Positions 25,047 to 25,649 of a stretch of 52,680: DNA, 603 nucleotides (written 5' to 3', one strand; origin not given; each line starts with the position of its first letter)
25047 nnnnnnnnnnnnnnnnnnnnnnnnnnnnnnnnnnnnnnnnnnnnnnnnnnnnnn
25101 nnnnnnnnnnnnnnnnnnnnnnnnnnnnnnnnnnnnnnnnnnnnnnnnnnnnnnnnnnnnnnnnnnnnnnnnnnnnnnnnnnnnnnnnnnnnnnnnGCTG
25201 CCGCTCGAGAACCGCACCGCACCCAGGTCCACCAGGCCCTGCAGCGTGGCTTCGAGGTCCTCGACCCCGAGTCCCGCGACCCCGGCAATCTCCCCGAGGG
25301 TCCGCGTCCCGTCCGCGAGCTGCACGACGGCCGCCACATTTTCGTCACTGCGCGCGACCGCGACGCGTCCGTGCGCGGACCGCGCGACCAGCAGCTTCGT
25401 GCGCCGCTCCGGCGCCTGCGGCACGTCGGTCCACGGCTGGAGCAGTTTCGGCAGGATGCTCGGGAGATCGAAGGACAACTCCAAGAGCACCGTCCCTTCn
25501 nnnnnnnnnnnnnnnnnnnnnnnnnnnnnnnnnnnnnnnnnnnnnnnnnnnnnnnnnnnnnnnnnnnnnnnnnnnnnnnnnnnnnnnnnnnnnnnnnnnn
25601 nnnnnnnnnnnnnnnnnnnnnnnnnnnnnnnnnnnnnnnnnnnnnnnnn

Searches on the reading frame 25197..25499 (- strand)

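Call 64: search_protein_families(library=pfam, proteins=[window:25197-25499:-], max_evalue=10)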
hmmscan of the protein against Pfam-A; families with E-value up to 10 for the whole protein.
window:25197-25499:- (101 aa): 3 families
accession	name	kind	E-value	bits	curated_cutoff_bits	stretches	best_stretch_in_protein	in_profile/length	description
PF16221.11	HTH_47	-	0.0085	16.1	27.1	1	53-93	34-74/78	winged helix-turn-helix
PF22106.1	NGO1945_C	-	0.14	13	27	1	26-65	19-58/93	NGO1945 C-terminal domain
PF16365.12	EutK_C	-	0.15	12.5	27.5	1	52-96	2-45/52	Ethanolamine utilization protein EutK C-terminus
